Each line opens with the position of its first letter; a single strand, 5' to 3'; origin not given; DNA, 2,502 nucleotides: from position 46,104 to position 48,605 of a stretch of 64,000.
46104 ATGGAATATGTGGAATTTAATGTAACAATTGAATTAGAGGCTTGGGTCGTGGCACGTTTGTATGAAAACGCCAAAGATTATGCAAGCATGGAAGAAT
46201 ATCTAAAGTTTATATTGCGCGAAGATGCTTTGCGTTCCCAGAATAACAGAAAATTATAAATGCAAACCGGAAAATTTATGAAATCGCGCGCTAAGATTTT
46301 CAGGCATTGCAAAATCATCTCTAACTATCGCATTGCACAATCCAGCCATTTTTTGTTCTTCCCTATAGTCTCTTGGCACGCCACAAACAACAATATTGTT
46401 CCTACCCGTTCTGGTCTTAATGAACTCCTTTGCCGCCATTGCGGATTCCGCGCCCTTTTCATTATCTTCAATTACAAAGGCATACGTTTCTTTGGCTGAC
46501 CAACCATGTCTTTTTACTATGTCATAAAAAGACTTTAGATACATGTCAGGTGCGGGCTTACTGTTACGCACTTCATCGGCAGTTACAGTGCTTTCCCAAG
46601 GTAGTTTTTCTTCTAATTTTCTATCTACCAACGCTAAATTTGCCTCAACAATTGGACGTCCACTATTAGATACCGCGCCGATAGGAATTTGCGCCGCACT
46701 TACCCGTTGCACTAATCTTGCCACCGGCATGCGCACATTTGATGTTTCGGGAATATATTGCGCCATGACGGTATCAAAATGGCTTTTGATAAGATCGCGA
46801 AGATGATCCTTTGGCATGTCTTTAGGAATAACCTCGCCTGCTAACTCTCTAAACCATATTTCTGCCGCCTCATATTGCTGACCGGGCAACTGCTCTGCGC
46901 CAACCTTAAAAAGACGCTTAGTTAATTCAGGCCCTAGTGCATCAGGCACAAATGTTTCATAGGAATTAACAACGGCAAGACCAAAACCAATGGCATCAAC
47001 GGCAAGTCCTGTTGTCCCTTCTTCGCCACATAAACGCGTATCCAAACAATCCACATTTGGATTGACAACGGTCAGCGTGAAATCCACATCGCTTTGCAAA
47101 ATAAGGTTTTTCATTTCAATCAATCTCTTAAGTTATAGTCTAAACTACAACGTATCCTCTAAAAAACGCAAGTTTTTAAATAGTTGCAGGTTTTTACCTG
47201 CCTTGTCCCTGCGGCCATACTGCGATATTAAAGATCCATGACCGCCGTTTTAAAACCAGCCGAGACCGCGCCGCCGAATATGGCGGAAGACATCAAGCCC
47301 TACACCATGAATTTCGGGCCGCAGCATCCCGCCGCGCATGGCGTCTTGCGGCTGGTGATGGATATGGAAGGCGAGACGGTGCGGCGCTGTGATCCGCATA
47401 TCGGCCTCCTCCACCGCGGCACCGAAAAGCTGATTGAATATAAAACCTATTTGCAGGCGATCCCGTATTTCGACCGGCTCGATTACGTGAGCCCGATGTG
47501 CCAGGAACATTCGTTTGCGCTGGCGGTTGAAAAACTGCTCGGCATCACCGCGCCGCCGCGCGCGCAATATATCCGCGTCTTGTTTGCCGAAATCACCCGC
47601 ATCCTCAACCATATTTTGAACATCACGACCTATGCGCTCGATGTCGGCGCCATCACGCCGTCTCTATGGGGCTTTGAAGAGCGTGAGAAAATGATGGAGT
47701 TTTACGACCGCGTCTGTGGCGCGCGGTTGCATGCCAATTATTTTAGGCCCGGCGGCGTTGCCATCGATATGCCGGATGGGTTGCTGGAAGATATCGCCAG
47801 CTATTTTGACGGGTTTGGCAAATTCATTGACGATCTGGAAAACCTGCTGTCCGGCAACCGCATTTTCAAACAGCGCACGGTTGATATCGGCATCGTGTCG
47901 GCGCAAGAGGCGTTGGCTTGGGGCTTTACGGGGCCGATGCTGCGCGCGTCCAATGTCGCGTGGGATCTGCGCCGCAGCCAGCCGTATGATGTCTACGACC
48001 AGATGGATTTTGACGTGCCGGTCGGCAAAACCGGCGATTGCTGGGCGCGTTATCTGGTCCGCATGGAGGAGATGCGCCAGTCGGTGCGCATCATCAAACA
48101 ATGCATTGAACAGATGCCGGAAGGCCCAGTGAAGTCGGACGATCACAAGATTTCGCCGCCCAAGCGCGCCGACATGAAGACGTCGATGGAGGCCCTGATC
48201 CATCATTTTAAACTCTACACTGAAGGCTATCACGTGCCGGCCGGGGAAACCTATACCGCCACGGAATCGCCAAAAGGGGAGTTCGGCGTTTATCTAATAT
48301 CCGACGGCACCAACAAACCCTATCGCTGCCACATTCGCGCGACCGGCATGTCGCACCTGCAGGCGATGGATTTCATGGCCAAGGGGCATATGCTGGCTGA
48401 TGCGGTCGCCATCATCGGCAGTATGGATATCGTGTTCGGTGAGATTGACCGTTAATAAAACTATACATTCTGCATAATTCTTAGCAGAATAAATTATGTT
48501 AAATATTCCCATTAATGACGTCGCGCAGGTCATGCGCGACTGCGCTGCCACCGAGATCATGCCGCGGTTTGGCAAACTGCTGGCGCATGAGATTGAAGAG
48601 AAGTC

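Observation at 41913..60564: The nuoA-G cluster is mosaic, with unrelated genes inserted at almost every junction and no nuoH-N downstream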

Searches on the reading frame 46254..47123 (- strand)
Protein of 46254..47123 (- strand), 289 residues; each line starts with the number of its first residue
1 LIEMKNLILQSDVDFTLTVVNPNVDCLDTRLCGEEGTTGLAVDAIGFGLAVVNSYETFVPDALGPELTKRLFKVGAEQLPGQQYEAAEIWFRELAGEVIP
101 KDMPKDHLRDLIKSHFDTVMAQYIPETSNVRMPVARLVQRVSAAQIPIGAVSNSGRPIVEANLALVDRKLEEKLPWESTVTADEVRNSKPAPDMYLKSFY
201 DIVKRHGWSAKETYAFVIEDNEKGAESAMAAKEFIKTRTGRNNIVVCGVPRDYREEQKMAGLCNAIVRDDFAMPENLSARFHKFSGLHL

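Call 3: search_protein_families(library=pfam, proteins=[window:46254-47123:-])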
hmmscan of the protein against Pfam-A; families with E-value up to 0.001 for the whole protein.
window:46254-47123:- (289 aa): 2 families
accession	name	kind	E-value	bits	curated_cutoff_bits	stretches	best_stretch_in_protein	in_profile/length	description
PF13419.12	HAD_2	-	1.3e-05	25.9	23.8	1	102-231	52-171/178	Haloacid dehalogenase-like hydrolase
PF00702.32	Hydrolase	-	0.00072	20.4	26.4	0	82-228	53-187/191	haloacid dehalogenase-like hydrolase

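Call 31: search_protein_families(library=ncbifam, proteins=[window:46254-47123:-], max_evalue=0.01)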
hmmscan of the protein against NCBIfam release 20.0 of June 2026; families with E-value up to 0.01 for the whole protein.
window:46254-47123:- (289 aa): 8 families
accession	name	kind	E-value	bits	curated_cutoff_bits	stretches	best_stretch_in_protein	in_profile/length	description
TIGR02009.1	PGMB-YQAB-SF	subfamily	4.6e-09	36.7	153.35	1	104-233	64-181/186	beta-phosphoglucomutase family hydrolase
NF053653.1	InDiPhoBT2121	equivalog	9e-08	31.9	245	1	129-234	85-182/216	inorganic diphosphatase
NF008610.0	PRK11587.1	equivalog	4.5e-05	22.9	282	1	132-231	85-174/219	sugar phosphatase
TIGR01422.2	phosphonatase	equivalog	8.6e-05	21.9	220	1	104-200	73-166/251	phosphonoacetaldehyde hydrolase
TIGR01990.1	bPGM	equivalog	0.00019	21.5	189.4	1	129-233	89-181/187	beta-phosphoglucomutase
NF009694.0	PRK13222.1-1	equivalog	0.0015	17.9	415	1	99-197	81-175/252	phosphoglycolate phosphatase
NF008087.0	PRK10826.1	equivalog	0.0052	16.4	191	1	121-199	84-158/222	hexitol phosphatase HxpB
NF008000.0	PRK10725.1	equivalog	0.0065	16.6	215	1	152-232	109-179/188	fructose-1-phosphate/6-phosphogluconate phosphatase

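Call 48: search_protein_families(library=padloc, proteins=[window:46254-47123:-], max_evalue=0.01)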
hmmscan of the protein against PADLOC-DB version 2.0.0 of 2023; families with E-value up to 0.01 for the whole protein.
window:46254-47123:- (289 aa): 0 families

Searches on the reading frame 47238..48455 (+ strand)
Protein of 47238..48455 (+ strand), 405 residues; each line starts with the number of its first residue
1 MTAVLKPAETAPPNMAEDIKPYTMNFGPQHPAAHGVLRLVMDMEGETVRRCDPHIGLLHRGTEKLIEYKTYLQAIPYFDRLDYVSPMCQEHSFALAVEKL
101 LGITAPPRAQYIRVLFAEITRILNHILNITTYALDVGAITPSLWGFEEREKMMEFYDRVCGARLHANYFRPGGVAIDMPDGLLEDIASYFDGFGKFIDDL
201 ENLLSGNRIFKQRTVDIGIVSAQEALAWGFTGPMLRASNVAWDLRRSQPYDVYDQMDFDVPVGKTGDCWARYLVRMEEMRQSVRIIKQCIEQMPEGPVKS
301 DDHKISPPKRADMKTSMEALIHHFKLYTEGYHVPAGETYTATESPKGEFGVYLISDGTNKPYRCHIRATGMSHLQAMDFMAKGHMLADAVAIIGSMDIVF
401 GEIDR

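Call 3: search_protein_families(library=pfam, proteins=[window:47238-48455:+])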
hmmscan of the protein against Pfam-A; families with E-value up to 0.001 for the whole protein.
window:47238-48455:+ (405 aa): 1 family
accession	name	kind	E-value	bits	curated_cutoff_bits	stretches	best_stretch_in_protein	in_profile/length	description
PF00346.24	Complex1_49kDa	-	9.3e-126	418.8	24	1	135-405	1-271/271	Respiratory-chain NADH dehydrogenase, 49 Kd subunit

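Call 36: find_homologous_proteins(query=window:47238-48455:+, max_evalue=1e-100)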
Query window:47238-48455:+ (405 aa): 8000 proteins with E <= 1e-100 among 8000 candidates; the best 120 are listed.
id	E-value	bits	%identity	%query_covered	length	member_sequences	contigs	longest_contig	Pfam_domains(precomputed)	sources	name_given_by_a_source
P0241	8.5e-280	946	100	100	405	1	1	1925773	PF00346.25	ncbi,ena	-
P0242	5.7e-233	791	81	100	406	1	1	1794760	PF00346.25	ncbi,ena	-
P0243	2.2e-232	789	81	100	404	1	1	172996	PF00346.25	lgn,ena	-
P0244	8.5e-229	778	82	99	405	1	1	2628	PF00346.25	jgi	jgi:NADH-quinone oxidoreductase subunit D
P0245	3.1e-228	776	82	98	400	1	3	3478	PF00346.25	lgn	-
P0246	6.6e-228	775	83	98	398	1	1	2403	PF00346.25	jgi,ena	jgi:NADH-quinone oxidoreductase subunit D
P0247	7.3e-228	774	83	98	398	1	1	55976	PF00346.25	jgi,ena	jgi:NADH-quinone oxidoreductase subunit D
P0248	7.9e-228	774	81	99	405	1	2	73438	PF00346.25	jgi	jgi:NADH-quinone oxidoreductase subunit D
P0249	1.0e-227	774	83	98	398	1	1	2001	PF00346.25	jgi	jgi:NADH-quinone oxidoreductase subunit D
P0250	1.7e-227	773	83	98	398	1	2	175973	PF00346.25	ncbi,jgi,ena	jgi:NADH-quinone oxidoreductase subunit D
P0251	1.9e-227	773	80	100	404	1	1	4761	PF00346.25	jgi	-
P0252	2.3e-227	773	83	98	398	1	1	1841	PF00346.25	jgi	jgi:NADH-quinone oxidoreductase subunit D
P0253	2.4e-227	773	82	98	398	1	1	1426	PF00346.25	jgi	-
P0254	2.4e-227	773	83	98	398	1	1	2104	PF00346.25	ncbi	-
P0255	2.4e-227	773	84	96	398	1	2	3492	PF00346.25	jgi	jgi:NADH-quinone oxidoreductase subunit D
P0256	2.4e-227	773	84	96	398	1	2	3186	PF00346.25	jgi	jgi:NADH-quinone oxidoreductase subunit D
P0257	2.7e-227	773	80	100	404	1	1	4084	PF00346.25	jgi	-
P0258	3.2e-227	772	83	98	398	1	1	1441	PF00346.25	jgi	jgi:NADH-quinone oxidoreductase subunit D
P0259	3.2e-227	772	83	98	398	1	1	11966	PF00346.25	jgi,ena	jgi:NADH-quinone oxidoreductase subunit D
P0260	7.2e-227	771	82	98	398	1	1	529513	PF00346.25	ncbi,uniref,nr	ncbi:NADH dehydrogenase subunit D [Skermanella stibiiresistens SB22]|uniref:NADH-quinone oxidoreduct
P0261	7.2e-227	771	83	96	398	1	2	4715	PF00346.25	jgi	-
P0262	9.6e-227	771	82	98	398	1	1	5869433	PF00346.25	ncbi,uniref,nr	ncbi:NADH-quinone oxidoreductase subunit D [Skermanella pratensis]|uniref:NADH-quinone oxidoreductas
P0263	1.2e-226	770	82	98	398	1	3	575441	PF00346.25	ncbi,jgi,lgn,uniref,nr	ncbi:NADH-quinone oxidoreductase subunit D [Skermanella aerolata]|jgi:NADH-quinone oxidoreductase su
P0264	1.3e-226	770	80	100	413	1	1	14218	PF00346.25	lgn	-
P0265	1.7e-226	770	82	98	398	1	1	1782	PF00346.25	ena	-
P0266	2.4e-226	769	83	96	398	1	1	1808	PF00346.25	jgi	jgi:NADH-quinone oxidoreductase subunit D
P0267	4.3e-226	769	82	98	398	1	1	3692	PF00346.25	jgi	jgi:NADH-quinone oxidoreductase subunit D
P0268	4.4e-226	769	82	98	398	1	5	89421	PF00346.25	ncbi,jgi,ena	jgi:NADH-quinone oxidoreductase subunit D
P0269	5.7e-226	768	83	96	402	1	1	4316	PF00346.25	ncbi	-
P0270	5.9e-226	768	82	98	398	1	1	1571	PF00346.25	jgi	jgi:NADH-quinone oxidoreductase subunit D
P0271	7.9e-226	768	83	96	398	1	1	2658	PF00346.25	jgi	jgi:NADH-quinone oxidoreductase subunit D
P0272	1.1e-225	767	82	98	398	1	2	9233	PF00346.25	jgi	jgi:NADH-quinone oxidoreductase subunit D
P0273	1.1e-225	767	81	98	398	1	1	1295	PF00346.25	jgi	jgi:NADH-quinone oxidoreductase subunit D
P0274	1.1e-225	767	81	98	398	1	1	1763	PF00346.25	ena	-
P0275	1.2e-225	767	81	98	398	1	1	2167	PF00346.25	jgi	jgi:NADH-quinone oxidoreductase subunit D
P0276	1.5e-225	767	81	97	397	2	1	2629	PF00346.25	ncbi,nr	ncbi:MAG TPA: NADH-quinone oxidoreductase subunit D [Alphaproteobacteria bacterium]|nr:NADH-quinone 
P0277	1.6e-225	767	81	98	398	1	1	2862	PF00346.25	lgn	-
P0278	1.6e-225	767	81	98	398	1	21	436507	PF00346.25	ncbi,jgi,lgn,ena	jgi:NADH-quinone oxidoreductase subunit D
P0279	1.6e-225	767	82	96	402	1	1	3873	PF00346.25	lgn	-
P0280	2.0e-225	767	81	98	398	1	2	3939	PF00346.25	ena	-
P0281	3.9e-225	766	82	98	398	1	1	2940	PF00346.25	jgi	jgi:NADH-quinone oxidoreductase subunit D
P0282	5.6e-225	765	81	98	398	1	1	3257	PF00346.25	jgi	-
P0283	5.6e-225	765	82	98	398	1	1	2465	PF00346.25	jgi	jgi:NADH-quinone oxidoreductase subunit D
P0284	5.6e-225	765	81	98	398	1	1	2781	PF00346.25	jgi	jgi:NADH-quinone oxidoreductase subunit D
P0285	8.0e-225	764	83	96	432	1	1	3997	PF00346.25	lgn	-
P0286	1.5e-224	764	79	100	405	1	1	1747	PF00346.25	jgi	jgi:NADH-quinone oxidoreductase subunit D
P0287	1.6e-224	763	81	98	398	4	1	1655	PF00346.25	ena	-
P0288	2.6e-224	763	79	100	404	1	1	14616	PF00346.25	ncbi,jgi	jgi:NADH-quinone oxidoreductase subunit D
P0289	3.7e-224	762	80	100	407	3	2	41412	PF00346.25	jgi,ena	-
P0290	3.9e-224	762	82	96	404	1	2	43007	PF00346.25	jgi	jgi:NADH-quinone oxidoreductase subunit D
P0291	4.2e-224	762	80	98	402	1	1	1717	PF00346.25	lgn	-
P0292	4.3e-224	762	81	96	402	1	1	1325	PF00346.25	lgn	-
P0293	8.9e-224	761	80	98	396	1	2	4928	PF00346.25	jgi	-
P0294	1.2e-223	761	80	98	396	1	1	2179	PF00346.25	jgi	jgi:NADH-quinone oxidoreductase subunit D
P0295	2.3e-223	760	80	98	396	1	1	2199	PF00346.25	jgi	-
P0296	2.5e-223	760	81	98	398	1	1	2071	PF00346.25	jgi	jgi:NADH-quinone oxidoreductase subunit D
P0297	5.0e-223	759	81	96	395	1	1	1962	PF00346.25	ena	-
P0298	5.1e-223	759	81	98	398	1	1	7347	PF00346.25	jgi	jgi:NADH-quinone oxidoreductase subunit D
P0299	1.6e-222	757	78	100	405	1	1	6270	PF00346.25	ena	-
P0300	2.2e-222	756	80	96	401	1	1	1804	PF00346.25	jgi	jgi:NADH-quinone oxidoreductase subunit D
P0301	2.7e-222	756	81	96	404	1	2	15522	PF00346.25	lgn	-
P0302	2.9e-222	756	82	96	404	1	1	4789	PF00346.25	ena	-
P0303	3.6e-222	756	81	96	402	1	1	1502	PF00346.25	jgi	jgi:NADH-quinone oxidoreductase subunit D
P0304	3.8e-222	756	78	98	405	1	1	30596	PF00346.25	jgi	jgi:NADH-quinone oxidoreductase subunit D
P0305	5.9e-222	755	81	96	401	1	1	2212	PF00346.25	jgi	jgi:NADH-quinone oxidoreductase subunit D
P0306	7.7e-222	755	81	96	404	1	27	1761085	PF00346.25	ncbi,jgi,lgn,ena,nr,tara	ncbi:MAG: NADH-quinone oxidoreductase subunit D [Micavibrio sp.]|nr:NADH-quinone oxidoreductase subu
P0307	9.6e-222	754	78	100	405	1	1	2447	PF00346.25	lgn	-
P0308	1.2e-221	754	78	100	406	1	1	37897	PF00346.25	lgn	-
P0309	1.4e-221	754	81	97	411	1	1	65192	PF00346.25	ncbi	-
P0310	1.7e-221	754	81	96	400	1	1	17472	PF00346.25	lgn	-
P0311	2.0e-221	753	81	96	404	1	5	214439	PF00346.25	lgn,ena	-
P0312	2.2e-221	753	81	96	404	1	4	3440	PF00346.25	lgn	-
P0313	3.4e-221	753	79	96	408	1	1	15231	PF00346.25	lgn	-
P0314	3.8e-221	752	81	96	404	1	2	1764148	PF00346.25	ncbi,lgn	-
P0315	6.6e-221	752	81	96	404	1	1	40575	PF00346.25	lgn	-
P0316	7.0e-221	752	79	97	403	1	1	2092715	PF00346.25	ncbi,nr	ncbi:MAG: NADH-quinone oxidoreductase subunit D [Rhodospirillales bacterium]|nr:NADH-quinone oxidore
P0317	7.3e-221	751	81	96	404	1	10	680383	PF00346.25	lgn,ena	-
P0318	7.7e-221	751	79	97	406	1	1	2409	PF00346.25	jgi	-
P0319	1.0e-220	751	78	97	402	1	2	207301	PF00346.25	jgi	jgi:NADH-quinone oxidoreductase subunit D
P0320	1.2e-220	751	80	97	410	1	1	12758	PF00346.25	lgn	-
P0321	1.4e-220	750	79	96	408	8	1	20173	PF00346.25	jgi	-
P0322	1.5e-220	750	82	96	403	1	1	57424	PF00346.25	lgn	-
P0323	1.7e-220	750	81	96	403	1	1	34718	PF00346.25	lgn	-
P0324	1.8e-220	750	80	96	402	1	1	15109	PF00346.25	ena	-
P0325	2.0e-220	750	80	96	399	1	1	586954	PF00346.25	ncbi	-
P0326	2.4e-220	750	81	97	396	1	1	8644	PF00346.25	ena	-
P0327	2.4e-220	750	77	100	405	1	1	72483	PF00346.25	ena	-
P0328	2.4e-220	750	77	100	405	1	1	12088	PF00346.25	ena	-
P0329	3.3e-220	749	78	99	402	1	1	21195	PF00346.25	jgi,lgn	jgi:NADH-quinone oxidoreductase subunit D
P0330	3.3e-220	749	80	96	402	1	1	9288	PF00346.25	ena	-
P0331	3.5e-220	749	80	99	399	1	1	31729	PF00346.25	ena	-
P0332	3.5e-220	749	79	98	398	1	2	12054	PF00346.25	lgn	-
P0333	3.8e-220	749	81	96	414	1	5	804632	PF00346.25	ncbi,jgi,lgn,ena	-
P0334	3.8e-220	749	79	98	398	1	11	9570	PF00346.25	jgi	jgi:NADH-quinone oxidoreductase subunit D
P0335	4.1e-220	749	80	96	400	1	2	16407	PF00346.25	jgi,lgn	jgi:NADH-quinone oxidoreductase subunit D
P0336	4.5e-220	749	80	96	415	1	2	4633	PF00346.25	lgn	-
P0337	5.0e-220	749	80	96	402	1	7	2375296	PF00346.25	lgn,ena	-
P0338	5.0e-220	749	81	96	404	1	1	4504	PF00346.25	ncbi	-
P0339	5.7e-220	748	80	96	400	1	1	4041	PF00346.25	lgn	-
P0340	6.2e-220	748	80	96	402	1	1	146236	PF00346.25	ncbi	-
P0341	6.4e-220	748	80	96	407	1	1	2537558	PF00346.25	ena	-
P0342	7.2e-220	748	79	98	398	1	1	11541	PF00346.25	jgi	jgi:NADH-quinone oxidoreductase subunit D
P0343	7.2e-220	748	77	98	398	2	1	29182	PF00346.25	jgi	jgi:NADH-quinone oxidoreductase subunit D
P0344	8.3e-220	748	78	97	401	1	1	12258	PF00346.25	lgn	-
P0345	8.5e-220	748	80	96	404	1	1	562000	PF00346.25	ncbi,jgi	jgi:NADH-quinone oxidoreductase subunit D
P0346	9.5e-220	748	79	98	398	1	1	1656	PF00346.25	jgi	jgi:NADH-quinone oxidoreductase subunit D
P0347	1.1e-219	748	78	96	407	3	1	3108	PF00346.25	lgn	-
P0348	1.1e-219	748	80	96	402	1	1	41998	PF00346.25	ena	-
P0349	1.2e-219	747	79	99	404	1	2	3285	PF00346.25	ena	-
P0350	1.3e-219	747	80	96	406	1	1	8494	PF00346.25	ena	-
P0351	1.3e-219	747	80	96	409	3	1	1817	PF00346.25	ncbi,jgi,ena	jgi:NADH-quinone oxidoreductase subunit D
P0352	1.3e-219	747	79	100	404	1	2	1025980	PF00346.25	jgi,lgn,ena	-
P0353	1.4e-219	747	78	98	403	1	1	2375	PF00346.25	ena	-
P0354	1.4e-219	747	80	96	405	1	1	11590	PF00346.25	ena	-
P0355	1.5e-219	747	80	98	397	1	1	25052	PF00346.25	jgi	jgi:NADH-quinone oxidoreductase subunit D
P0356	1.7e-219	747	78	98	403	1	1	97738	PF00346.25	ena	-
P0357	1.8e-219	747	80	97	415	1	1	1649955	PF00346.25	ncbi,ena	-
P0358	1.9e-219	747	79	97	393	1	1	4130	PF00346.25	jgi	jgi:NADH-quinone oxidoreductase subunit D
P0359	1.9e-219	747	80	96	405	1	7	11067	PF00346.25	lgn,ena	-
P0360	2.1e-219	747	78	96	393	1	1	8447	PF00346.25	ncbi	ncbi:MAG: NADH-quinone oxidoreductase subunit D [Pseudomonadota bacterium]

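Call 38: find_encoding_contigs(protein=P0242, flank=10000, max_places=1)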
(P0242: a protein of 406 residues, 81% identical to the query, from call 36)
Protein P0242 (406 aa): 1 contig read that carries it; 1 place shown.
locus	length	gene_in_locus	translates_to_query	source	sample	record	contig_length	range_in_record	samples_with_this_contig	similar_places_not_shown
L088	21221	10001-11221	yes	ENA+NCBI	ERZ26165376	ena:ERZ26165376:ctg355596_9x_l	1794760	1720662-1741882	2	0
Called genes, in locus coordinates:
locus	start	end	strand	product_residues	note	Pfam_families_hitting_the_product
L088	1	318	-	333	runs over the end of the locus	PF01210:NAD_Gly3P_dh_N, PF02558:ApbA, PF07479:NAD_Gly3P_dh_C, PF20618:GPD_NAD_C_bact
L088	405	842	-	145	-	PF01245:Ribosomal_L19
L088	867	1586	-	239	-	PF01746:tRNA_m1G_MT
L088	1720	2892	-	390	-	PF01966:HD, PF13286:HD_assoc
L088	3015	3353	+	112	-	PF03788:LrgA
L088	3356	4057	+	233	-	PF04172:LrgB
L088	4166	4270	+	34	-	-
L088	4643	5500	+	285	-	PF03631:Virul_fac_BrkB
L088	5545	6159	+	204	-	PF13628:DUF4142, PF03713:DUF305 (weak)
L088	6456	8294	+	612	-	PF13667:ThiC-associated, PF01964:ThiC_Rad_SAM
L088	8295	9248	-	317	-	-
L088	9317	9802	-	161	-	PF01625:PMSR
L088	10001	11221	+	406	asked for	PF00346:Complex1_49kDa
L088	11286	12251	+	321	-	-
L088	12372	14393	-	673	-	PF01464:SLT, PF27553:SLT_superhelical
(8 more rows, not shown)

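Call 39: find_encoding_contigs(protein=P0243, flank=10000, max_places=1)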
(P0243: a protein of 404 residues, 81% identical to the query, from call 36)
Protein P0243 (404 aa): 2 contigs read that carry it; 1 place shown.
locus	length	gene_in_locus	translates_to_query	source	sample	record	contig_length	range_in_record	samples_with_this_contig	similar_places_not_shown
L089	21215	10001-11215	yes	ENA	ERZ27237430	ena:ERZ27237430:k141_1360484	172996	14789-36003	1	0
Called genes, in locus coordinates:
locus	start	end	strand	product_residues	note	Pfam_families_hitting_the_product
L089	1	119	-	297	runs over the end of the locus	PF02629:CoA_binding, PF13607:Succ_CoA_lig, PF00549:Ligase_CoA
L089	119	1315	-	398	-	PF08442:ATP-grasp_2, PF13549:ATP-grasp_5, PF24948:Citrate_synth_N, PF00549:Ligase_CoA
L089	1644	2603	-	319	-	PF00056:Ldh_1_N, PF02056:Glyco_hydro_4 (faint), PF02866:Ldh_1_C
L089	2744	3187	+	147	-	-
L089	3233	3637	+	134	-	PF01878:EVE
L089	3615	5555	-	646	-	PF13292:DXP_synthase_N, PF00456:Transketolase_N (faint), PF00676:E1_dh (weak), PF02779:Transket_pyr, PF02780:Transketolase_C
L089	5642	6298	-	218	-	PF12762:DDE_Tnp_IS1595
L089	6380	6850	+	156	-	PF08332:CaMKII_AD (weak), PF13474:SnoaL_3 (weak)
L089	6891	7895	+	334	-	PF00814:TsaD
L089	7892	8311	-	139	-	PF00383:dCMP_cyt_deam_1 (weak)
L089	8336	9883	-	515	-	PF07963:N_methyl (faint)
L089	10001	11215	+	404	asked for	PF00346:Complex1_49kDa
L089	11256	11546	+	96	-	PF01909:NTP_transf_2, PF18765:Polbeta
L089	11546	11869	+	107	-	PF01934:HepT-like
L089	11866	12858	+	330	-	PF01210:NAD_Gly3P_dh_N, PF07479:NAD_Gly3P_dh_C, PF20618:GPD_NAD_C_bact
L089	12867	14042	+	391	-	PF01702:TGT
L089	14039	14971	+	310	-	PF01171:ATP_bind_3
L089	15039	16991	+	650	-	PF06480:FtsH_ext, PF06068:TIP49 (weak), PF00004:AAA, PF07728:AAA_5 (faint), PF17862:AAA_lid_3, PF01434:Peptidase_M41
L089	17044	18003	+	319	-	PF01464:SLT (weak)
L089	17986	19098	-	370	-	PF05222:AlaDh_PNT_N, PF01262:AlaDh_PNT_C, PF01488:Shikimate_DH (faint)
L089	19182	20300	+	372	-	PF10098:DUF2336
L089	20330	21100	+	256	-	-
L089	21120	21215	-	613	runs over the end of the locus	-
